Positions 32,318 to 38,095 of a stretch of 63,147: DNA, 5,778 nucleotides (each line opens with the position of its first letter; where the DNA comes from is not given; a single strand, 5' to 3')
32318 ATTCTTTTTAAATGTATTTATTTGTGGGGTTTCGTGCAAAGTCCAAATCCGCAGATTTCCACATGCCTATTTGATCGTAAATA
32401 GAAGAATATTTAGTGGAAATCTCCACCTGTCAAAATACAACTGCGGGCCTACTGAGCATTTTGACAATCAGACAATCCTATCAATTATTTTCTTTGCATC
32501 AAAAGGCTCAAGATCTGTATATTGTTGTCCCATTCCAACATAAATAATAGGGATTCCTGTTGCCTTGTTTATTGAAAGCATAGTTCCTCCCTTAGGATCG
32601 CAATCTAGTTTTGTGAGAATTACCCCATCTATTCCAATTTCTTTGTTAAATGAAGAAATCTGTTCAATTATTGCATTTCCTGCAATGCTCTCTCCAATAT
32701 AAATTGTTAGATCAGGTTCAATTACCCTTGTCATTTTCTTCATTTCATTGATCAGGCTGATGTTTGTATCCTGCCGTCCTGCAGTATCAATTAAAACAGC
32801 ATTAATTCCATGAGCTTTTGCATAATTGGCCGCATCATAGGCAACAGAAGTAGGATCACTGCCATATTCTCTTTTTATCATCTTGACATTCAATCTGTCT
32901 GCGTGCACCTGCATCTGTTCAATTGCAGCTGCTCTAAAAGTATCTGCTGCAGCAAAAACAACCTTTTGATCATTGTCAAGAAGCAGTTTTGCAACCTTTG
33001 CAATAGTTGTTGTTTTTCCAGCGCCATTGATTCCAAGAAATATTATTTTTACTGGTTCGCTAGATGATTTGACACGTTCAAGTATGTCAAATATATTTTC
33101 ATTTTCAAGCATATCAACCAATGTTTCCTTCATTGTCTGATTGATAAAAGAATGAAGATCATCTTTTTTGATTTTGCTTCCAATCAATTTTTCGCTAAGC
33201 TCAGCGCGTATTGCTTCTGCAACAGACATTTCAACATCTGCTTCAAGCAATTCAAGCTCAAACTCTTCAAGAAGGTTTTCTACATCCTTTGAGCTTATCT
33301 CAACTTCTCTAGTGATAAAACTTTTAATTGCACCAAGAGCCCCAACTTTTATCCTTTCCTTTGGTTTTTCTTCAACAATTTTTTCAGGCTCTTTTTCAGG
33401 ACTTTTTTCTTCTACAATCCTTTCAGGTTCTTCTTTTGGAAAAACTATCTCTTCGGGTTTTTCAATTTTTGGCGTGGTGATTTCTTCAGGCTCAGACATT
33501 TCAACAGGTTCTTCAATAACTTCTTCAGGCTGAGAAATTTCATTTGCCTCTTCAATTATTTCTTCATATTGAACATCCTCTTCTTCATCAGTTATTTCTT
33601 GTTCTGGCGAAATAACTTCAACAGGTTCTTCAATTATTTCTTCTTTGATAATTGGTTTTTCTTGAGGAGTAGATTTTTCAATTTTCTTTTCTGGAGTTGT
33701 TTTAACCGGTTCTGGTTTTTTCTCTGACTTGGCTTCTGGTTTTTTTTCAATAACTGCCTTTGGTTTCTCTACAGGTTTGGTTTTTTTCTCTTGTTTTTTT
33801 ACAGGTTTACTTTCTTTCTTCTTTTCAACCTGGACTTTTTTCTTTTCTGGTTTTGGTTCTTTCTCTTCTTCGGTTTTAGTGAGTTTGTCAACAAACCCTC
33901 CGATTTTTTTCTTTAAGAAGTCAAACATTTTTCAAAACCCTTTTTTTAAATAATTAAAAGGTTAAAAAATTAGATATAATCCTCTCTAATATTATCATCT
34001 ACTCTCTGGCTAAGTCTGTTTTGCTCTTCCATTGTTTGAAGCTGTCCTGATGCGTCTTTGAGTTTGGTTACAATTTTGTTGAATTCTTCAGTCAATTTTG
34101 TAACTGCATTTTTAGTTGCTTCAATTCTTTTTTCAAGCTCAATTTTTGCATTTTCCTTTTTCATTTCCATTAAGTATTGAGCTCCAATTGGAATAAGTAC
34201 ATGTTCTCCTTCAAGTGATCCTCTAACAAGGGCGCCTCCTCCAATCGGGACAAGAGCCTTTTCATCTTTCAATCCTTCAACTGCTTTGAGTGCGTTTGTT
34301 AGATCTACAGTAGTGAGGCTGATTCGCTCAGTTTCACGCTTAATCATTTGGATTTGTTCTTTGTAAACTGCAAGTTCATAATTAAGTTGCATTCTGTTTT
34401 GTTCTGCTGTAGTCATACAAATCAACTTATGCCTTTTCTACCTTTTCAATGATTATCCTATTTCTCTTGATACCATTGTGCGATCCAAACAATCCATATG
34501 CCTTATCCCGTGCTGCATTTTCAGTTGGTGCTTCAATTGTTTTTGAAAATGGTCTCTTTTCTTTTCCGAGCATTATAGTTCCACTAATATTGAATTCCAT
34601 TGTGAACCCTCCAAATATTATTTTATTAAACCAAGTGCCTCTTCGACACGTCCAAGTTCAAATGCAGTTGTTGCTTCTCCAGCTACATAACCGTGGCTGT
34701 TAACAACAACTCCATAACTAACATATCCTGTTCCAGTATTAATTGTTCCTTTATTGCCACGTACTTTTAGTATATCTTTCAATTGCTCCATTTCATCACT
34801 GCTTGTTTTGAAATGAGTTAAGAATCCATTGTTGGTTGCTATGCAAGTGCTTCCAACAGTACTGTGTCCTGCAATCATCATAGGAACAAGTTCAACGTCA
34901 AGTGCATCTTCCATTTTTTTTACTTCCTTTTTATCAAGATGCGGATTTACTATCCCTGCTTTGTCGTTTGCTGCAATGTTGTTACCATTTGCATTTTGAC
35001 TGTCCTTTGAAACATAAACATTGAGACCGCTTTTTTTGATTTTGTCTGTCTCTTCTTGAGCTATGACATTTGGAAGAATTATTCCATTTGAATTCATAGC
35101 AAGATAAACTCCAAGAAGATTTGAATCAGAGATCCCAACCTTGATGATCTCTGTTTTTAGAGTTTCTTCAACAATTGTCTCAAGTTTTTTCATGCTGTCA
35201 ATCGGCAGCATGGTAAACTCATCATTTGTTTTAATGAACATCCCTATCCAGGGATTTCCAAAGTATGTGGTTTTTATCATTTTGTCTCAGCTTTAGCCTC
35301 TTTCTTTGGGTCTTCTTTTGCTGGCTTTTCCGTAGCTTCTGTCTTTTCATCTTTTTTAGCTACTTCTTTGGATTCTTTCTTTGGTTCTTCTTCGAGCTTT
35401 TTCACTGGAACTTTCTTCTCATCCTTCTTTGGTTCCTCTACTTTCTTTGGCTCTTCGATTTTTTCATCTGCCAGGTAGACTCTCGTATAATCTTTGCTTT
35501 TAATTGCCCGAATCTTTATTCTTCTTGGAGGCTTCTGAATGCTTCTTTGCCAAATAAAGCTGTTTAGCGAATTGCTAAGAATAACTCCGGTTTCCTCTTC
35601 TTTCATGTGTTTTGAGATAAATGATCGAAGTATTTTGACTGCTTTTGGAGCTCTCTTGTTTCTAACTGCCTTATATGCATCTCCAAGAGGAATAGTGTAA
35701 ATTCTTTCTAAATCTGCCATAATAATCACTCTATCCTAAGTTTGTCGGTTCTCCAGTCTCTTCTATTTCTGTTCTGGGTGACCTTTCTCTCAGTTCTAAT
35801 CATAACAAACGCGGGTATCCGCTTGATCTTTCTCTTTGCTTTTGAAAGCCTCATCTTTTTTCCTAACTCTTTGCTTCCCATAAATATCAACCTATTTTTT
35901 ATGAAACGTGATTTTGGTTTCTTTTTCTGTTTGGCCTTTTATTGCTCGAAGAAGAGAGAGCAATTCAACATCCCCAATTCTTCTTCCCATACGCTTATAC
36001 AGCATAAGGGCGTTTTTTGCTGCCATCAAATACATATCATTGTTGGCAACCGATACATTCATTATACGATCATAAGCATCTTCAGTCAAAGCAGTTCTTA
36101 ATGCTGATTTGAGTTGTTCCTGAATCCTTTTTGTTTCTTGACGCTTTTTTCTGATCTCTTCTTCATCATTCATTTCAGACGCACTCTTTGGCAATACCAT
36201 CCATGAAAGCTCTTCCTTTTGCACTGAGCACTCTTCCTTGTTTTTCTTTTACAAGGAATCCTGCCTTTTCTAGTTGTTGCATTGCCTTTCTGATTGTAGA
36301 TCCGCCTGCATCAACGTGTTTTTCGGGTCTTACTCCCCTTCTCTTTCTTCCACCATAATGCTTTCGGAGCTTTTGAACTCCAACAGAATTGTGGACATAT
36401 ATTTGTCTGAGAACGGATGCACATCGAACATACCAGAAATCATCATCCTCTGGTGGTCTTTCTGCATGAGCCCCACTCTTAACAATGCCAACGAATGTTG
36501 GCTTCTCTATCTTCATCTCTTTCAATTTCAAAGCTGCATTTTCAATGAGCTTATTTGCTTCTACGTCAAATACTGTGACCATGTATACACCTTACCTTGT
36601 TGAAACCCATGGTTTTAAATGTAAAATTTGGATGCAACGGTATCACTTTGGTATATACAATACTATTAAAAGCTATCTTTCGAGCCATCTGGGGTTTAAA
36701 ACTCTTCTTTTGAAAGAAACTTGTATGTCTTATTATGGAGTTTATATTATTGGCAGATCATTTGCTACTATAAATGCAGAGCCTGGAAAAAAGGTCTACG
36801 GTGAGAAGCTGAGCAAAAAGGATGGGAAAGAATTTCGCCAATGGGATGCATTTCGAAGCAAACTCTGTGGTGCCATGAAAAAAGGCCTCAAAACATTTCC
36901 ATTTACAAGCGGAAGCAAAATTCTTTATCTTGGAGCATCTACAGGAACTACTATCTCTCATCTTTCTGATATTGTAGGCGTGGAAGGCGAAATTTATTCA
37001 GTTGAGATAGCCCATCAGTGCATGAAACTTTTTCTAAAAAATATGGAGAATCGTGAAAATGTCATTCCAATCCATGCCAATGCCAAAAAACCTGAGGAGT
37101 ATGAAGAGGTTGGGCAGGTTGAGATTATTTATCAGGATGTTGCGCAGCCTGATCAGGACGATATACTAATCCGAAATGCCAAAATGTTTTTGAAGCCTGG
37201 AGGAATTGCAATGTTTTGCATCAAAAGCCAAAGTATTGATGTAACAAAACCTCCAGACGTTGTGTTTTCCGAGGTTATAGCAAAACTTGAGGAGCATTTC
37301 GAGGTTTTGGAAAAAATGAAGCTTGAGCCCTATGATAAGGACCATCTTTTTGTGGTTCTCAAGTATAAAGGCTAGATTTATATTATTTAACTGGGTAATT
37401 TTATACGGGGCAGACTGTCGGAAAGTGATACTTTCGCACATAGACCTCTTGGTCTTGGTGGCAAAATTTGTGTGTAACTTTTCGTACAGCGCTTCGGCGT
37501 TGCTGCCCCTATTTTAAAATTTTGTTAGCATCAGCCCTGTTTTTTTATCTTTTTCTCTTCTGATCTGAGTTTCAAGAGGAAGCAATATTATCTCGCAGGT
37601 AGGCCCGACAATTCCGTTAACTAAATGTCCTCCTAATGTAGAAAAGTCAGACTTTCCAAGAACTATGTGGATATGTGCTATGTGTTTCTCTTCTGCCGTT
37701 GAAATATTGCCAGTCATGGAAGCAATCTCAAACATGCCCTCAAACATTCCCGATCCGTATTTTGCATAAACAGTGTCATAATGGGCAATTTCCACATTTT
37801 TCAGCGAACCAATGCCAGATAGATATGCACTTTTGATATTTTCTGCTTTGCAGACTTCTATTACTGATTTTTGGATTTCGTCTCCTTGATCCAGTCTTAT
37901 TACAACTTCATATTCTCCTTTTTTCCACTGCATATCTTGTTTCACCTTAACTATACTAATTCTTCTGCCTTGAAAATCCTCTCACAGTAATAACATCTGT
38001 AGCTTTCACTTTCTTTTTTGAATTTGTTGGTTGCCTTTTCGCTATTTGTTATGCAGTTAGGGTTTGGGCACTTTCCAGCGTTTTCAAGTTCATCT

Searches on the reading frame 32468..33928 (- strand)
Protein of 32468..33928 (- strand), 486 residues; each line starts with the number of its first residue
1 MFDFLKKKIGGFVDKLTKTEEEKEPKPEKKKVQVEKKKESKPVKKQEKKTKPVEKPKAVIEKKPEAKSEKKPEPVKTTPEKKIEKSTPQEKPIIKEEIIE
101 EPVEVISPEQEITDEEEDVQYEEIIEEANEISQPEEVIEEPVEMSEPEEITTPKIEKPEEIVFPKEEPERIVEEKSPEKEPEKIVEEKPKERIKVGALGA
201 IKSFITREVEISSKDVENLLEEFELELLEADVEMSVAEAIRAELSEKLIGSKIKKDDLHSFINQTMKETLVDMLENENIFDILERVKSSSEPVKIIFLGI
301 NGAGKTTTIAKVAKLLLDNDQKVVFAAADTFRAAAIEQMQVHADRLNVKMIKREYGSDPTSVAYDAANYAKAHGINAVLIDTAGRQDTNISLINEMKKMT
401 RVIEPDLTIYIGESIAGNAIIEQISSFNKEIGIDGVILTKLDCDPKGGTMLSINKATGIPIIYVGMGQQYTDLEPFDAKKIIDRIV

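Call 14: search_protein_families(library=pfam, proteins=[window:32468-33928:-], max_evalue=0.01)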
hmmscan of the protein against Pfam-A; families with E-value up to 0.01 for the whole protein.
window:32468-33928:- (486 aa): 9 families
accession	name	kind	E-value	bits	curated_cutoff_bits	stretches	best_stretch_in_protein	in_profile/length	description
PF00448.28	SRP54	-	1.4e-68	230.9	22.7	1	293-485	2-194/196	SRP54-type protein, GTPase domain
PF02881.24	SRP54_N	-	1.5e-08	35.1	22.4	1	202-257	6-66/75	SRP54-type protein, helical bundle domain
PF13207.12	AAA_17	-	5.9e-05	23.8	27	1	298-411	1-108/136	AAA domain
PF06414.18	Zeta_toxin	-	6.1e-05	23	22.3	1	279-398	4-119/199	Zeta toxin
PF13604.12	AAA_30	-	0.00014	22.1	27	1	295-388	21-102/191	AAA domain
PF13245.12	AAA_19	-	0.00061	20.4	25.1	1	292-399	11-117/134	AAA domain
PF02223.23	Thymidylate_kin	-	0.00087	19.5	27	0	299-326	3-30/185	Thymidylate kinase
PF00005.33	ABC_tran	-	0.0014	19.7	25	0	295-371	14-80/137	ABC transporter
PF00025.27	Arf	-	0.0032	17.4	22.3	1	281-313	3-35/174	ADP-ribosylation factor family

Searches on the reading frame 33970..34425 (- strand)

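Call 63: search_protein_families(library=pfam, proteins=[window:33970-34425:-], max_evalue=0.001)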
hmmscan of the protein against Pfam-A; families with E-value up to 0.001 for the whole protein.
window:33970-34425:- (151 aa): 1 family
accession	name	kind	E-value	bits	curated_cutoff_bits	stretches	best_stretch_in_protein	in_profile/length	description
PF02996.22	Prefoldin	-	3.6e-17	62.8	23.2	1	21-131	1-116/120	Prefoldin subunit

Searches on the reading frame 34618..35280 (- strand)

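Call 63: search_protein_families(library=pfam, proteins=[window:34618-35280:-], max_evalue=0.001)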
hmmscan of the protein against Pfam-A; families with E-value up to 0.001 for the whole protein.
window:34618-35280:- (220 aa): 1 family
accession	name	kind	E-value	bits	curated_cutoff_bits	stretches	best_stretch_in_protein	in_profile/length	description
PF01912.23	eIF-6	-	1.2e-58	198.2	25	1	3-198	1-197/197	eIF-6 family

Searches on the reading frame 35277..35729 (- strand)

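Call 63: search_protein_families(library=pfam, proteins=[window:35277-35729:-], max_evalue=0.001)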
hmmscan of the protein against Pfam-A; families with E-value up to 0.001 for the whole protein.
window:35277-35729:- (150 aa): 1 family
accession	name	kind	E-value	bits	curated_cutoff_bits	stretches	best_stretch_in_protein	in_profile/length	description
PF01198.24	Ribosomal_L31e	-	1.4e-13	51.2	25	1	9-75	5-70/82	Ribosomal protein L31e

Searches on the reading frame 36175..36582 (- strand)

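Call 64: search_protein_families(library=pfam, proteins=[window:36175-36582:-], max_evalue=0.001)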
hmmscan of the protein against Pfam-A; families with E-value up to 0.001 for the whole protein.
window:36175-36582:- (135 aa): 1 family
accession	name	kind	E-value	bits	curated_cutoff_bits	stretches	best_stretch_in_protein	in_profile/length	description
PF01090.25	Ribosomal_S19e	-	3.1e-50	169.9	29.4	1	3-134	1-134/137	Ribosomal protein S19e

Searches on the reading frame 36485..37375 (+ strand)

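Call 64: search_protein_families(library=pfam, proteins=[window:36485-37375:+], max_evalue=0.001)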
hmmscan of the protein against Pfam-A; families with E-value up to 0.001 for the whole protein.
window:36485-37375:+ (296 aa): 1 family
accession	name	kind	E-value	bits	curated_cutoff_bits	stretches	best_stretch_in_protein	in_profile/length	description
PF01269.23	Fibrillarin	-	3e-78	262.5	27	1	82-295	6-226/227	Fibrillarin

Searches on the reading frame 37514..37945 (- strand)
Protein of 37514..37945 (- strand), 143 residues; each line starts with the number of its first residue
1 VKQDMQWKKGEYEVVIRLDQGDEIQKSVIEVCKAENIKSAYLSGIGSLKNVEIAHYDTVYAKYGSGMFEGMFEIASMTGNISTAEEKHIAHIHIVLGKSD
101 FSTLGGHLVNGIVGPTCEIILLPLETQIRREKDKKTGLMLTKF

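Call 64: search_protein_families(library=pfam, proteins=[window:37514-37945:-], max_evalue=0.001)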
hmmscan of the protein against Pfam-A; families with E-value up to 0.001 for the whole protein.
window:37514-37945:- (143 aa): 1 family
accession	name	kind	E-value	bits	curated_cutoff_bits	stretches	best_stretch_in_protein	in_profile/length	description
PF03479.20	PCC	-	1.1e-29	103.5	25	1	14-124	3-115/117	Plants and Prokaryotes Conserved (PCC) domain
